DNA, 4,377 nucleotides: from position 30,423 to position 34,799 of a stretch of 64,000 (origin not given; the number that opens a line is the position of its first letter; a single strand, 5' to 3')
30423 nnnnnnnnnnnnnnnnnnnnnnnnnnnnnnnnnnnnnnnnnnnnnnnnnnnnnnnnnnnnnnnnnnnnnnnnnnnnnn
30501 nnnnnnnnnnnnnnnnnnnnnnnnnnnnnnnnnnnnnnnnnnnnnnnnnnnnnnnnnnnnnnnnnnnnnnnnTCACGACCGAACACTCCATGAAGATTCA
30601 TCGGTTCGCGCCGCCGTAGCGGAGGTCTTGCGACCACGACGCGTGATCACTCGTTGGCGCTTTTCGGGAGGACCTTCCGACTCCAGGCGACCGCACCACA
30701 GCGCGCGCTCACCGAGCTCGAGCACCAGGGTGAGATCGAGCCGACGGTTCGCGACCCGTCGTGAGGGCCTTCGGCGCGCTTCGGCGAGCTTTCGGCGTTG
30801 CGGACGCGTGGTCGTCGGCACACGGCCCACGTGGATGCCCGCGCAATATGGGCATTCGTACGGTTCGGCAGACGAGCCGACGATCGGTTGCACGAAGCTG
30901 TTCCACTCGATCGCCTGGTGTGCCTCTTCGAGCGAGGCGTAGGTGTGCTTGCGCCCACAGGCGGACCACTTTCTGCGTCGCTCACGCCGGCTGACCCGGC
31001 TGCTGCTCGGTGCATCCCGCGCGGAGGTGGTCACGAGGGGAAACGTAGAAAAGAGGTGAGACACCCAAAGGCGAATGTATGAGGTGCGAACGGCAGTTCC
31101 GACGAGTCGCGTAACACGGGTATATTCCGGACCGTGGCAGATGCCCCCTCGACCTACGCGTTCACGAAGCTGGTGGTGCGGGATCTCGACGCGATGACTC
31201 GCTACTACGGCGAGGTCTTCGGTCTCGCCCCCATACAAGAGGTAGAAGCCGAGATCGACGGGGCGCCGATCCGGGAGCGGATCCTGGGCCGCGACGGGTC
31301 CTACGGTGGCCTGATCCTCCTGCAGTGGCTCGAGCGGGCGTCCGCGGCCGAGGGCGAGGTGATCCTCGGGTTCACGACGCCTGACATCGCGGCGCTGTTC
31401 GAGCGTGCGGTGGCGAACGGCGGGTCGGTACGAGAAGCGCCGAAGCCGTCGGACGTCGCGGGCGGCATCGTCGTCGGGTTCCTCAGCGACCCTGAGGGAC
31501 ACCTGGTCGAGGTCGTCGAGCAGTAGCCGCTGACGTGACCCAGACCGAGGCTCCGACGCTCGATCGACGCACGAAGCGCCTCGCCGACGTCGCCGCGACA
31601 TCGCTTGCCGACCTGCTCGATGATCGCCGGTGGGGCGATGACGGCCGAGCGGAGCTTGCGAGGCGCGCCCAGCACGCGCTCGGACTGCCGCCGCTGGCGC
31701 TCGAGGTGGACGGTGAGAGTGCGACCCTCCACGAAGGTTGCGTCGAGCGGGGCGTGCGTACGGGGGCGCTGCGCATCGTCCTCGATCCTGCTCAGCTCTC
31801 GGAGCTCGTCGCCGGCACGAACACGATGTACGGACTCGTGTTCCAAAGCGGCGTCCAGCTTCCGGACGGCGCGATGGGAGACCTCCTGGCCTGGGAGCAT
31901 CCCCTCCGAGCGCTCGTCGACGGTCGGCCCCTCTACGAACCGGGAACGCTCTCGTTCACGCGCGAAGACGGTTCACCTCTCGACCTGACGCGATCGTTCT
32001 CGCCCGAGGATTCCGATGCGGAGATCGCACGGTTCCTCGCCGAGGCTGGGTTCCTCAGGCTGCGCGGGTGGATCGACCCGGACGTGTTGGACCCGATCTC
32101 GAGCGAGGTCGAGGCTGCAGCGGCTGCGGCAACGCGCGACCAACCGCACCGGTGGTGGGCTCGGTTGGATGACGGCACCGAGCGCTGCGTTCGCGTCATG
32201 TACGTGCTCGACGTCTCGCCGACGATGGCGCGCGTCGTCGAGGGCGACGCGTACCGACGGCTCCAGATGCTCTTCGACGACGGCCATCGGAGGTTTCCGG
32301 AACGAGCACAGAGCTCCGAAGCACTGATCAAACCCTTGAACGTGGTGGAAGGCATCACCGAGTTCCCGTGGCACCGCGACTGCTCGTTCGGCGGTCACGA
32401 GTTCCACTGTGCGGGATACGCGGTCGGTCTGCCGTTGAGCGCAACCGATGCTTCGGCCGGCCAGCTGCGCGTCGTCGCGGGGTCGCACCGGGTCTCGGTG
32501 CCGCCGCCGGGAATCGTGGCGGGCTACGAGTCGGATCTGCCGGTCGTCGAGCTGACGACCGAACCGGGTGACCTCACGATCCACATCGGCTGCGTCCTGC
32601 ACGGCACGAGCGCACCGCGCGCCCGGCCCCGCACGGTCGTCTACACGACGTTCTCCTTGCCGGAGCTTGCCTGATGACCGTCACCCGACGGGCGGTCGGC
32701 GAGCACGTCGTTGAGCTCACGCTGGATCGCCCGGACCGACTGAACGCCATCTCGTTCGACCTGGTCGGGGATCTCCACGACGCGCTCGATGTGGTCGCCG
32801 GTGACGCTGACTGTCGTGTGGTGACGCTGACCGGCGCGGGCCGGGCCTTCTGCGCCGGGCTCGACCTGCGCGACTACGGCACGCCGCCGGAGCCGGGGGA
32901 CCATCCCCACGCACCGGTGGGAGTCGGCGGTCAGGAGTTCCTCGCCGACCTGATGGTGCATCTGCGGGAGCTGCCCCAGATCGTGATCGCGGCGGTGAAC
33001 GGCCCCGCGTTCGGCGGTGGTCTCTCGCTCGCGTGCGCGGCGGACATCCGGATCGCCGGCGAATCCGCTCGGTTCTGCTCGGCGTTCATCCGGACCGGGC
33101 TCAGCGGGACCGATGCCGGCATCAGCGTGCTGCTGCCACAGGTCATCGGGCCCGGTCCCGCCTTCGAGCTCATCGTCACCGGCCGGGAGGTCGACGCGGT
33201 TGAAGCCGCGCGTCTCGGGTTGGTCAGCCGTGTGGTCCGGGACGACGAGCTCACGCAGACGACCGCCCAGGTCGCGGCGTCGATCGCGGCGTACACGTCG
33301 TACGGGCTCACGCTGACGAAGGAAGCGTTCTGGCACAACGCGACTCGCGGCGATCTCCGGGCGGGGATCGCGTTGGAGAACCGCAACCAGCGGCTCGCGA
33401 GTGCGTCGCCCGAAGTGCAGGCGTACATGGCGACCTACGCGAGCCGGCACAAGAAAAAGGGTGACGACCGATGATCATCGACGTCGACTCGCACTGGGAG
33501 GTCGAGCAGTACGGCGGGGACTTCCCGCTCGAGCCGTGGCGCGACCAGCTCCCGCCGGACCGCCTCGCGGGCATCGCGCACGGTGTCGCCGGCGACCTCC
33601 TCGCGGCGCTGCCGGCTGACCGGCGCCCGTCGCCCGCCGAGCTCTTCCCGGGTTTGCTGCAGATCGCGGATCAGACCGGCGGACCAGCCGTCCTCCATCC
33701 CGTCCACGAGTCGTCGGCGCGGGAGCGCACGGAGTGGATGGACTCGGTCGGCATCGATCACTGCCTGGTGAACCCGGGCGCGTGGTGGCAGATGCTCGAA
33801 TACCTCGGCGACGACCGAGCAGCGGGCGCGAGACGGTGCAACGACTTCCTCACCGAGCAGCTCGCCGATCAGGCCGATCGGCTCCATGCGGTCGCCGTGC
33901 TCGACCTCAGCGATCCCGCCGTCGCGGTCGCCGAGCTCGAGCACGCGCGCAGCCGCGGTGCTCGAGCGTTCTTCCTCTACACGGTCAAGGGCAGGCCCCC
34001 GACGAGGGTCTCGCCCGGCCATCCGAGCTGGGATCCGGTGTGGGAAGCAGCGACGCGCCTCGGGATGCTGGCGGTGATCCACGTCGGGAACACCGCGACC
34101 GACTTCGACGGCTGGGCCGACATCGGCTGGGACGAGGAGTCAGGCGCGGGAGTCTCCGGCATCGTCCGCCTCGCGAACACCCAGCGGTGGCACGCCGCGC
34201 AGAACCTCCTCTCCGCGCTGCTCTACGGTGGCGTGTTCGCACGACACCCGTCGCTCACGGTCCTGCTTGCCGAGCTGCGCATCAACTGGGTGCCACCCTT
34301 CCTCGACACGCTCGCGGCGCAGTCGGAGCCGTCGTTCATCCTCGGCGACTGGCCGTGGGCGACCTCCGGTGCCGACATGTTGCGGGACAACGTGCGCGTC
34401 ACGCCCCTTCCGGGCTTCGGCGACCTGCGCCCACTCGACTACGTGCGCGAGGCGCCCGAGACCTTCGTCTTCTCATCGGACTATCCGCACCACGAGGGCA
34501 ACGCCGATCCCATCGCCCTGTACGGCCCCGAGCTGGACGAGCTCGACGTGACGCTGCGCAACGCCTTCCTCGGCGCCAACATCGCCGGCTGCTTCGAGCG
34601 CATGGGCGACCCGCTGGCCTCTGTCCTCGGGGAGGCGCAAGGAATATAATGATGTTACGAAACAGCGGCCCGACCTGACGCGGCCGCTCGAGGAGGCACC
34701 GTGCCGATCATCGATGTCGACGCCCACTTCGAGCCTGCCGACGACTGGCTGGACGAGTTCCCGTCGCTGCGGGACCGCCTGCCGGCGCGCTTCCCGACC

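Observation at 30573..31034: Paralogous Arg-rich Cys/His protein family tied to the tRNA-like elements, probably leaderless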

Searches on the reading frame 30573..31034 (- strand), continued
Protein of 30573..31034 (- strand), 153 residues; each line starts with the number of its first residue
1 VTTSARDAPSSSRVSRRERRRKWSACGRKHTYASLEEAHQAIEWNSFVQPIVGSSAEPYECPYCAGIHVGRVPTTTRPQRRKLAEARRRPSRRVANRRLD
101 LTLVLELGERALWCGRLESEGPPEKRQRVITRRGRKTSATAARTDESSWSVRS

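Call 81: find_encoding_contigs(protein=P0004, flank=10000, max_places=3)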
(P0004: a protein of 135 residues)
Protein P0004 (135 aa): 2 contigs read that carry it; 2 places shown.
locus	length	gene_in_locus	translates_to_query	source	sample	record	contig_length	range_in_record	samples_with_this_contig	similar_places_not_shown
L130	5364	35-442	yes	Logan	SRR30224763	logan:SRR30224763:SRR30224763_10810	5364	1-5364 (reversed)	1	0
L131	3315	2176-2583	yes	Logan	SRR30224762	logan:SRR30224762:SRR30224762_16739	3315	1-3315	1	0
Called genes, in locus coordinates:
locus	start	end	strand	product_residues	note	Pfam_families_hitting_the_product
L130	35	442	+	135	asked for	-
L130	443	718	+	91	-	-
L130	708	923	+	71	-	-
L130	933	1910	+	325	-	PF02467:Whib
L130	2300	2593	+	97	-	-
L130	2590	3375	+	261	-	-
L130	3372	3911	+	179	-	-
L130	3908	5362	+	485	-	?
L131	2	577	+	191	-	?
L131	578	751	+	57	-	-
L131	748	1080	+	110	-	-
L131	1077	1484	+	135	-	-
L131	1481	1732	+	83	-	-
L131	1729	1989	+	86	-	-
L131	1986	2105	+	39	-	-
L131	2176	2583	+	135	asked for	-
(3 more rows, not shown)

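Call 82: find_encoding_contigs(protein=P0006, flank=10000, max_places=3)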
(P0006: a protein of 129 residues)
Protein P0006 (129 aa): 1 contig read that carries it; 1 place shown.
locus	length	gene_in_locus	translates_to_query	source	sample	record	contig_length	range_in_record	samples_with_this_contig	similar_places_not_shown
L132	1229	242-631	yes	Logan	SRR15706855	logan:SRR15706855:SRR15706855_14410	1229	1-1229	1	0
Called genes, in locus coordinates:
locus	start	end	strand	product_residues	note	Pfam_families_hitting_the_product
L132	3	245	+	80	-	?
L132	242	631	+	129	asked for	-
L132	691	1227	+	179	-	?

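Call 83: find_encoding_contigs(protein=P0009, flank=10000, max_places=3)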
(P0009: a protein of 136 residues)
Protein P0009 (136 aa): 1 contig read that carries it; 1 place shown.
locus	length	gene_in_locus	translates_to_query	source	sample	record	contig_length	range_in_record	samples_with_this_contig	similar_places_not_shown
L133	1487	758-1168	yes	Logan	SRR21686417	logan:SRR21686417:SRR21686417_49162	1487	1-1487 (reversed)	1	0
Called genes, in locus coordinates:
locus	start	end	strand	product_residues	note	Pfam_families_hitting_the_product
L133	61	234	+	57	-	-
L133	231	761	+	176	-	-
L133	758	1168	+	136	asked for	-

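Call 84: search_protein_families(library=phrogs, proteins=[L130:443-718:+, L130:708-923:+, L130:933-1910:+, L130:2300-2593:+, L130:2590-3375:+, L130:3372-3911:+, L130:3908-5362:+, L003:3666-4253:+, L003:4506-5231:+, L003:5221-6843:+], max_evalue=0.001)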
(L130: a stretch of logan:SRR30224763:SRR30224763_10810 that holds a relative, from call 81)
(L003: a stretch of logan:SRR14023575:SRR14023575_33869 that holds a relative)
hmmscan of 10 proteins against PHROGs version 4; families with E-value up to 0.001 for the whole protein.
L130:443-718:+ (91 aa): 0 families

L130:708-923:+ (71 aa): 0 families

L130:933-1910:+ (325 aa): 10 families
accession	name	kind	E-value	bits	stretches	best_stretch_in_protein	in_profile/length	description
phrog_472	-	transcription regulation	8.7e-17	62.1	1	201-279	35-112/523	WhiB transcriptional factor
phrog_1333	-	unknown function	2.3e-13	51.6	1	202-277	16-88/166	-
phrog_1590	-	unknown function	7.3e-13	49.5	1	32-181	30-178/281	-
phrog_14459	-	transcription regulation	2.7e-12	48.2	1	201-276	10-83/137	transcriptional regulator WhiB-like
phrog_12112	-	transcription regulation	4.1e-09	37.8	1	224-272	19-64/130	transcriptional regulator WhiB-like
phrog_8273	-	unknown function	5e-07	30.8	1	204-276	108-175/216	-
phrog_10071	-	transcription regulation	2.3e-06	28.3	1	202-276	9-83/196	transcriptional regulator WhiB-like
phrog_31604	-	transcription regulation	4.7e-05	24.1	1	235-272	39-76/181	transcriptional regulator WhiB-like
phrog_9926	-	transcription regulation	0.00014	23.2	1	231-271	48-89/107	transcriptional regulator WhiB-like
phrog_1821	-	transcription regulation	0.00095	20.1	0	197-258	5-64/89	transcriptional regulator WhiB-like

L130:2300-2593:+ (97 aa): 0 families

L130:2590-3375:+ (261 aa): 0 families

L130:3372-3911:+ (179 aa): 1 family
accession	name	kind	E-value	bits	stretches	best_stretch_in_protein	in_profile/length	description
phrog_645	-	DNA, RNA and nucleotide metabolism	1.1e-19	72.4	1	29-172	12-148/196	Rnase E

L130:3908-5362:+ (485 aa): 4 families
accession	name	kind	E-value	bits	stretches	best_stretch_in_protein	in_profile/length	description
phrog_38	-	head and packaging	2.3e-27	97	1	22-484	264-683/760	terminase large subunit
phrog_979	-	head and packaging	2.7e-26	93.4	1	317-484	413-578/642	terminase large subunit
phrog_12171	-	head and packaging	8.1e-07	30.1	1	410-484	4-77/110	terminase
phrog_9453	-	head and packaging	8.4e-07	29.8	1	340-470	28-168/233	terminase large subunit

L003:3666-4253:+ (195 aa): 1 family
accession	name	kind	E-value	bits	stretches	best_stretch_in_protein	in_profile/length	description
phrog_3502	-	unknown function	1.7e-06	29.2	1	6-74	47-113/131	-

L003:4506-5231:+ (241 aa): 0 families

L003:5221-6843:+ (540 aa): 3 families
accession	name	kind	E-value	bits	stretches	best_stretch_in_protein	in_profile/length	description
phrog_38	-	head and packaging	4.1e-40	139.2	1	52-523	280-713/760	terminase large subunit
phrog_979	-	head and packaging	3.9e-10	40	1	347-531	430-617/642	terminase large subunit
phrog_14112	-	unknown function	1.9e-08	35.1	1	59-203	81-224/247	-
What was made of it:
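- In phages the gene sits near the terminase, not near int/att (call 84). Phage homologs of gene A lack C (call 84).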

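Call 88: search_protein_families(library=ncbifam, proteins=[L001:1469-2050:+, L001:2-655:+], max_evalue=0.1)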
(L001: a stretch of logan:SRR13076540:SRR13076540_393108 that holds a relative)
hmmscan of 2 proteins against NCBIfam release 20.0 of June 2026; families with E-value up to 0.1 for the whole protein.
L001:1469-2050:+ (193 aa): 0 families

L001:2-655:+ (217 aa): 23 families
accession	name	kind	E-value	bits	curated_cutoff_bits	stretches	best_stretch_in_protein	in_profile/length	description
NF008616.0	PRK11595.1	equivalog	1e-08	34.9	304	1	10-213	31-225/227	DNA utilization protein GntX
TIGR00201.1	comF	subfamily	1.7e-08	34.6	233.55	1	46-213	38-190/190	ComF family protein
NF006605.0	PRK09162.1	equivalog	3.4e-06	26.6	181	1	172-211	95-134/183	hypoxanthine-guanine phosphoribosyltransferase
NF002620.0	PRK02277.1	subfamily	5.5e-05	22.9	115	1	172-209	138-175/201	orotate phosphoribosyltransferase-like protein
NF005537.0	PRK07199.1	subfamily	0.00033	19.8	322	1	165-210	201-246/301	ribose-phosphate diphosphokinase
NF002635.0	PRK02304.1-4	subfamily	0.00054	19.5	146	1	174-210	114-150/188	adenine phosphoribosyltransferase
TIGR01367.1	pyrE_Therm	equivalog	0.00095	18.8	150.25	1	136-207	71-137/187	orotate phosphoribosyltransferase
TIGR00336.1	pyrE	equivalog_domain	0.0015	18.3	106.8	1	174-208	107-141/173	orotate phosphoribosyltransferase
NF040646.1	HPT_Archaea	equivalog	0.0029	17.2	200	1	173-210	112-149/184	hypoxanthine/guanine phosphoribosyltransferase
NF005592.0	PRK07322.1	subfamily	0.0038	16.6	143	1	169-213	114-158/180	adenine phosphoribosyltransferase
NF002320.0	PRK01259.1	subfamily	0.0047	16.3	297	1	171-207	210-246/316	ribose-phosphate diphosphokinase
TIGR01251.1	ribP_PPkin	subfamily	0.0062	15.5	113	1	171-206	206-241/309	ribose-phosphate diphosphokinase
NF006328.0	PRK08558.1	equivalog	0.0065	16.1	184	1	165-206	166-207/238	adenine phosphoribosyltransferase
TIGR01134.1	purF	equivalog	0.0079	15.6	350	1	169-206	328-363/432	amidophosphoribosyltransferase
NF002095.0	PRK00934.1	equivalog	0.0082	15.3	296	1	173-207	203-237/287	ribose-phosphate diphosphokinase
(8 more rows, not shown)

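Call 113: search_solved_structures(query=A3, max_evalue=10, show_alignments=2)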
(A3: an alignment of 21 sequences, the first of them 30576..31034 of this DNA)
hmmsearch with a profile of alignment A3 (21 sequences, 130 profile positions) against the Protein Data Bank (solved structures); distinct sequences matched with E-value up to 10: 1.
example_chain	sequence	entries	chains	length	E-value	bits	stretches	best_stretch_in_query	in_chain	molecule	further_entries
9vtg_Lq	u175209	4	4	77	0.071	16.3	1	42-64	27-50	60S ribosomal protein L37a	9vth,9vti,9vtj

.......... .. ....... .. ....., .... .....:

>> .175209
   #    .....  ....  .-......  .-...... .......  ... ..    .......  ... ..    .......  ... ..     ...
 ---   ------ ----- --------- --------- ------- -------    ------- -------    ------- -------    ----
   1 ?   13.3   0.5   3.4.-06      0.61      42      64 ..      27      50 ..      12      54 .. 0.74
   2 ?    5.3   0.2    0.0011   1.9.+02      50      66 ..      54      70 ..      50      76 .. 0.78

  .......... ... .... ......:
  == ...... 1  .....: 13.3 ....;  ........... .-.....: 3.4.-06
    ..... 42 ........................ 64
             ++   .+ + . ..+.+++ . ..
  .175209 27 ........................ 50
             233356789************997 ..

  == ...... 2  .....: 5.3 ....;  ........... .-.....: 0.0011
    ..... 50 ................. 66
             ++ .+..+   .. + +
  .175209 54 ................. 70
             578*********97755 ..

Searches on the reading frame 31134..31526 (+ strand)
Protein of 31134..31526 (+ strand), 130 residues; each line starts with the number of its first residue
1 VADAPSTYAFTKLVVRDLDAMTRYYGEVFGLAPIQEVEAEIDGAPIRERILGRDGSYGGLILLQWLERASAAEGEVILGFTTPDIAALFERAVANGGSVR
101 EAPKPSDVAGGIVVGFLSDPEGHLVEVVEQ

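Call 45: search_protein_families(library=pfam, proteins=[window:31134-31526:+], max_evalue=0.01)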
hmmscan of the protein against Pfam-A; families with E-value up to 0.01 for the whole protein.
window:31134-31526:+ (130 aa): 3 families
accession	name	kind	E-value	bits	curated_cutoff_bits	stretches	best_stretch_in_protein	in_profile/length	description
PF00903.31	Glyoxalase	-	4.2e-11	43.7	20.6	1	11-127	5-121/121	Glyoxalase/Bleomycin resistance protein/Dioxygenase superfamily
PF18029.7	Glyoxalase_6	-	2.1e-06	28.8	23.6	1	15-128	6-106/106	Glyoxalase-like domain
PF13669.12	Glyoxalase_4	-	0.0031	18.2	27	0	13-112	5-105/109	Glyoxalase/Bleomycin resistance protein/Dioxygenase superfamily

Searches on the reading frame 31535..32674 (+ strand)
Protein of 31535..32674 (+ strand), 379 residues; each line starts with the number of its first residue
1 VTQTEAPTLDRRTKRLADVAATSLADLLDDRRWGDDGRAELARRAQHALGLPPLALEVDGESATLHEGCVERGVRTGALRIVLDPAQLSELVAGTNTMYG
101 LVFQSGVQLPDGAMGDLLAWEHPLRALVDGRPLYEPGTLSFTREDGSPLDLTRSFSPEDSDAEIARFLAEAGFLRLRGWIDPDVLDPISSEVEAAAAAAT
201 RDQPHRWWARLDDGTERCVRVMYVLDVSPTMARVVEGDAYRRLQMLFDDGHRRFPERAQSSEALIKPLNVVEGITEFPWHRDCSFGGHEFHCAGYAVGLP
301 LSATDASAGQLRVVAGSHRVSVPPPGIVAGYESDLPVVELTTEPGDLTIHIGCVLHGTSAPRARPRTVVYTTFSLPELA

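Call 45: search_protein_families(library=pfam, proteins=[window:31535-32674:+], max_evalue=0.01)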
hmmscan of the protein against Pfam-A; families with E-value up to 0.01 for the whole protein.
window:31535-32674:+ (379 aa): 1 family
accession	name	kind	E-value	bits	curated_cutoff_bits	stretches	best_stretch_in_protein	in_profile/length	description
PF05721.19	PhyH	-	1.6e-09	38.8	22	1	170-360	3-204/213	Phytanoyl-CoA dioxygenase (PhyH)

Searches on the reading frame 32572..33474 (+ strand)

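Call 52: search_protein_families(library=pfam, proteins=[window:32572-33474:+], max_evalue=1)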
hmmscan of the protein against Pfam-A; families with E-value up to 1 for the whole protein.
window:32572-33474:+ (300 aa): 2 families
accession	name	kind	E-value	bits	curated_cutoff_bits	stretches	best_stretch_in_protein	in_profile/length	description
PF00378.25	ECH_1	-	2.3e-45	155.3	27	1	44-294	4-245/251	Enoyl-CoA hydratase/isomerase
PF16113.10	ECH_2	-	4e-27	96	27.2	1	49-237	4-187/335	Enoyl-CoA hydratase/isomerase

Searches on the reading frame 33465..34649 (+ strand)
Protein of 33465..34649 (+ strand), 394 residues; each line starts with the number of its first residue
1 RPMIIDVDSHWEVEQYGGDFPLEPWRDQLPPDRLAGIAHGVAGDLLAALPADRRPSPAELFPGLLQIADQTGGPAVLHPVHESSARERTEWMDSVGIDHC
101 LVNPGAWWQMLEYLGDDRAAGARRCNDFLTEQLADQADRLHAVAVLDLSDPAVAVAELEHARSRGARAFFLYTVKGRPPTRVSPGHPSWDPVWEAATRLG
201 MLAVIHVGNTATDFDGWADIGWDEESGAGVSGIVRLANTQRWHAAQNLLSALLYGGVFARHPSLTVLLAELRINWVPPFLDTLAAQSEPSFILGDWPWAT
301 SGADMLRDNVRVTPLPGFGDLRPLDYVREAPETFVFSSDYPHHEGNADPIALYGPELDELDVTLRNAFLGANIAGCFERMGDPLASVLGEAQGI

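Call 52: search_protein_families(library=pfam, proteins=[window:33465-34649:+], max_evalue=1)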
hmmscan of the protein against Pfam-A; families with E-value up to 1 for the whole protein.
window:33465-34649:+ (394 aa): 1 family
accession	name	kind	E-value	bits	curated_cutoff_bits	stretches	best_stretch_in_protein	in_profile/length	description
PF04909.20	Amidohydro_2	-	4.8e-11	43.4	26.4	1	119-372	59-282/289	Amidohydrolase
